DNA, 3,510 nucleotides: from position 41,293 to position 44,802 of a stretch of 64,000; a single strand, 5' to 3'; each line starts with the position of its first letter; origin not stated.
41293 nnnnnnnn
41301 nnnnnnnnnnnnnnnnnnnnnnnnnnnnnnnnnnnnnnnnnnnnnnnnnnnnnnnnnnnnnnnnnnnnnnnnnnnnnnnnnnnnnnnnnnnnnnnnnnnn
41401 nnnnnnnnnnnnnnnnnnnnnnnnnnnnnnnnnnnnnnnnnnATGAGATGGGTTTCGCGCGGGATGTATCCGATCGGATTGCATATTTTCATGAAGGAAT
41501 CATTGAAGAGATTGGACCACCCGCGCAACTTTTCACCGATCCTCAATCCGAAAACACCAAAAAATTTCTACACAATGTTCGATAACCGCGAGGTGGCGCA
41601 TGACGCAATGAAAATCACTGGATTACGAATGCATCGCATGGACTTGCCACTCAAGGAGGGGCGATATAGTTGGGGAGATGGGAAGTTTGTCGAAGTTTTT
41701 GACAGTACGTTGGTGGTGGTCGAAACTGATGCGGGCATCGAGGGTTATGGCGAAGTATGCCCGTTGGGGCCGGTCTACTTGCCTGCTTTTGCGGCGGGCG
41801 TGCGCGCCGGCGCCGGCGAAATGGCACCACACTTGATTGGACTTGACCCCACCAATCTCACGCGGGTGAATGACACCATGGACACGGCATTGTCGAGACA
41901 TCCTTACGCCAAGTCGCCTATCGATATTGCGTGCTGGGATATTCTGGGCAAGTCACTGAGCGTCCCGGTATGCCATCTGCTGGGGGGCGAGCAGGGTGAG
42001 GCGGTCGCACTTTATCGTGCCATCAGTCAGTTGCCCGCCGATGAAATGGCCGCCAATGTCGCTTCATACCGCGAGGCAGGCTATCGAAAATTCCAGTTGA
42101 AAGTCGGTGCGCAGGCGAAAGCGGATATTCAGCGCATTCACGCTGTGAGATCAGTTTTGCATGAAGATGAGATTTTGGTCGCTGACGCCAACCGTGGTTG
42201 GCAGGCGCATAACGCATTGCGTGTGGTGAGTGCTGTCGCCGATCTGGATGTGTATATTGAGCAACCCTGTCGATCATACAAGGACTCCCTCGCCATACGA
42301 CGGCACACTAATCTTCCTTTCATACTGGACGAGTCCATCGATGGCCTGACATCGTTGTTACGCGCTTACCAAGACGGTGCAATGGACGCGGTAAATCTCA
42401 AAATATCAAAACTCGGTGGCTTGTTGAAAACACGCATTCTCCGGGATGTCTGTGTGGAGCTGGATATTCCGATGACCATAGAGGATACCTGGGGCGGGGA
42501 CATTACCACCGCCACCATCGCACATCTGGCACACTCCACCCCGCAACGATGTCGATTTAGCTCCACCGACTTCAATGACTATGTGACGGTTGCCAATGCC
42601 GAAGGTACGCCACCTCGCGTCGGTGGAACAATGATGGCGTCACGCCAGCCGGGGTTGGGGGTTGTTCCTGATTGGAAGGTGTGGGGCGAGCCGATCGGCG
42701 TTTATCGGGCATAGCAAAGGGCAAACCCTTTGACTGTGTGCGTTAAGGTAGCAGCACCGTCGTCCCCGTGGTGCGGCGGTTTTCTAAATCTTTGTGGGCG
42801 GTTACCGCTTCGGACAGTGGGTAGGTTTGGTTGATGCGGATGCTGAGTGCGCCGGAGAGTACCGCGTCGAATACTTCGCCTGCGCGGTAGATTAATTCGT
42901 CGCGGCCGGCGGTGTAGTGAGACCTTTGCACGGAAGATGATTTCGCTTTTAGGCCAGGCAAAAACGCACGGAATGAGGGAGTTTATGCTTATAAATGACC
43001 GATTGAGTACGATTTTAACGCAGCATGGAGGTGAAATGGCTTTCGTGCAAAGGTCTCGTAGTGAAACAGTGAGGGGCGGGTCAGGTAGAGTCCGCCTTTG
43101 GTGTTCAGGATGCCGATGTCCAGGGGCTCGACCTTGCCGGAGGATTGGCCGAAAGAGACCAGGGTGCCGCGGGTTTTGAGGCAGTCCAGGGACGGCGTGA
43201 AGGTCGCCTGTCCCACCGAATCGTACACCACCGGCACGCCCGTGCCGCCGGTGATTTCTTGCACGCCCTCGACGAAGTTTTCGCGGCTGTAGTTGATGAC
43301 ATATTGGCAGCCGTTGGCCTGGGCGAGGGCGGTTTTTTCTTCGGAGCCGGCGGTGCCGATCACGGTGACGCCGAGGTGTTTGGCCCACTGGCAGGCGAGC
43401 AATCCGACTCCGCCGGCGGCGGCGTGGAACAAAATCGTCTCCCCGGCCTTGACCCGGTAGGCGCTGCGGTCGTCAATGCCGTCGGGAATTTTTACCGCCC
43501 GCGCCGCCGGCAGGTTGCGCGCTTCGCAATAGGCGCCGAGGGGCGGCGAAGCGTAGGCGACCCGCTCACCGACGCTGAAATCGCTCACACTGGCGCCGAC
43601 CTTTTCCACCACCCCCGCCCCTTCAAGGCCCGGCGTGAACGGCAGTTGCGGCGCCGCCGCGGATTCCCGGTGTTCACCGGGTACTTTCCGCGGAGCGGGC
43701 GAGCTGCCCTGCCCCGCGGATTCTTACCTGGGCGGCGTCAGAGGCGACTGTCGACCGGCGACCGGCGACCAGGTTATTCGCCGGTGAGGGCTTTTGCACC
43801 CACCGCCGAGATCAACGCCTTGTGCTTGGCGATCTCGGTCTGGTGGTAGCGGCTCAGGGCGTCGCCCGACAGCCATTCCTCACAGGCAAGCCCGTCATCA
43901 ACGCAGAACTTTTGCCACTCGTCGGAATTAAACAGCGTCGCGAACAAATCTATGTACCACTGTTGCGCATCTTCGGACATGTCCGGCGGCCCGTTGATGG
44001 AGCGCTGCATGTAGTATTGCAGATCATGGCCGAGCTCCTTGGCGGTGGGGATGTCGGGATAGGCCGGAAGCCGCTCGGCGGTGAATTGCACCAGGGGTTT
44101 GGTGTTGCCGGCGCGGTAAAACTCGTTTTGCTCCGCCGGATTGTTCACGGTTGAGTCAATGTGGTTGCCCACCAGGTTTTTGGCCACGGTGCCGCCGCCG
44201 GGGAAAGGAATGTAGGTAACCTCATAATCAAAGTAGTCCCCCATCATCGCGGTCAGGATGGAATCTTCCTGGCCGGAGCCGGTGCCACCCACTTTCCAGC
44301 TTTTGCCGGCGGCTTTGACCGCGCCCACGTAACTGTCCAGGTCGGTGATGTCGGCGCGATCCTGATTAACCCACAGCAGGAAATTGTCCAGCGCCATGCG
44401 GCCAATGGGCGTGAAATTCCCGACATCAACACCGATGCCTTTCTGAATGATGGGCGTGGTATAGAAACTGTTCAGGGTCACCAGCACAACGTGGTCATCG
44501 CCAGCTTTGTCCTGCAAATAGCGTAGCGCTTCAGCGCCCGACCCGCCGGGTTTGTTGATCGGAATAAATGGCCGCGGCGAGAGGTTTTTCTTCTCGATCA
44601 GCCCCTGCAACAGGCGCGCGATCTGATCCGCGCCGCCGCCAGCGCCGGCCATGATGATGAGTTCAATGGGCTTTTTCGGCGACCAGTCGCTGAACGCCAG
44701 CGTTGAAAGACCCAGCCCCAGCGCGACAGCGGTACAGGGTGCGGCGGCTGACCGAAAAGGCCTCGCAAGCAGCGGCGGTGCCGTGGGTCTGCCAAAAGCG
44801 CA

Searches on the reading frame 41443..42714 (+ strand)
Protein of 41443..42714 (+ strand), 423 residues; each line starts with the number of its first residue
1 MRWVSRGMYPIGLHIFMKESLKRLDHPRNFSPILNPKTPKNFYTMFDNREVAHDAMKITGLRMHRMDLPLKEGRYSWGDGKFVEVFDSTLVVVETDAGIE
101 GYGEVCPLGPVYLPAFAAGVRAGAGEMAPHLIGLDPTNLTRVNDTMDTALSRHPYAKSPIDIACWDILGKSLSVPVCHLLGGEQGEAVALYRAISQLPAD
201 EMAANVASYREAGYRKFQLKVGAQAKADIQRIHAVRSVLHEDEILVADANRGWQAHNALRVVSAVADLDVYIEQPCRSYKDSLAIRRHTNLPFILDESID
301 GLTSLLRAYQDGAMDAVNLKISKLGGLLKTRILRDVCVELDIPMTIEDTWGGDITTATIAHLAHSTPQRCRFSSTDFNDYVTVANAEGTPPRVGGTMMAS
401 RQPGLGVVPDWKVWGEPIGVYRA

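Call 7: search_protein_families(library=ncbifam, proteins=[window:41443-42714:+], max_evalue=0.001)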
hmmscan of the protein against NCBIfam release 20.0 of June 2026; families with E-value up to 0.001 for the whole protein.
window:41443-42714:+ (423 aa): 18 families
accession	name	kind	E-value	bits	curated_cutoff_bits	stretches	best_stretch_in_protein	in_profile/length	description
NF043002.1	HProlDhtase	equivalog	1.1e-177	590.4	500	1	56-418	1-363/366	cis-3-hydroxy-L-proline dehydratase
TIGR02534.1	mucon_cyclo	subfamily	4.9e-34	118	334.95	1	90-379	31-326/368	muconate/chloromuconate family cycloisomerase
NF041118.1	A_G_epim_Thtga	equivalog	4.9e-24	85.1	500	1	91-325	34-269/341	L-Ala-D/L-Glu epimerase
NF047820.1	TalGalacDh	equivalog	2.1e-22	79.6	500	1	90-334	40-289/371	L-talarate/galactarate dehydratase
NF002782.0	PRK02901.1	equivalog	1.1e-21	77.2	288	1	186-349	77-245/328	o-succinylbenzoate synthase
TIGR01928.1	menC_lowGC_arch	equivalog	1.8e-20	73.3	200.65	1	88-346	23-280/325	o-succinylbenzoate synthase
NF042940.1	racemase_DgcA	equivalog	3.4e-20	72.5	400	1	152-335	80-257/323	N-acetyl-D-Glu racemase DgcA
NF010624.0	PRK14017.1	equivalog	2.1e-19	69.9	311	1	90-366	17-303/382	galactonate dehydratase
TIGR01927.1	menC_gam_Gplu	equivalog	1.2e-16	60.9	130.55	1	90-364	24-280/307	o-succinylbenzoate synthase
NF011708.0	PRK15129.1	equivalog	2.5e-15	56.3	343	1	89-333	28-260/321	L-Ala-D/L-Glu epimerase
NF040866.1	AraD_Arch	equivalog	8.8e-15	54.6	650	1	157-327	104-281/372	arabinonate dehydratase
NF043051.1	ManoateDhtManD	equivalog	6e-14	51.7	550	1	125-264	49-193/403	D-mannonate dehydratase ManD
NF040790.2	glucon_galact_dh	equivalog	1.8e-13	50.1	750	1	155-407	92-359/390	bifunctional D-gluconate/D-galactonate dehydratase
NF011654.0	PRK15072.1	subfamily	1e-12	47.6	430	1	93-222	22-151/404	D-galactonate dehydratase family protein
NF002739.0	PRK02714.1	equivalog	4.4e-10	39.5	259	1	197-372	116-296/320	o-succinylbenzoate synthase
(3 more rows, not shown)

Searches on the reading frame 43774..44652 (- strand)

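Call 7: search_protein_families(library=ncbifam, proteins=[window:43774-44652:-], max_evalue=0.001)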
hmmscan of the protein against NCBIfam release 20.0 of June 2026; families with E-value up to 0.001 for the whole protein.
window:43774-44652:- (292 aa): 0 families

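Call 79: search_protein_families(library=pfam, proteins=[window:43774-44652:-], max_evalue=0.0001)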
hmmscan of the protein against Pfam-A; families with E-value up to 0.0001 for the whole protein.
window:43774-44652:- (292 aa): 1 family
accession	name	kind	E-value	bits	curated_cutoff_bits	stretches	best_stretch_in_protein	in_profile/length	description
PF03401.19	TctC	-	3.4e-18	66.6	27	1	27-285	15-273/274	Tripartite tricarboxylate transporter family receptor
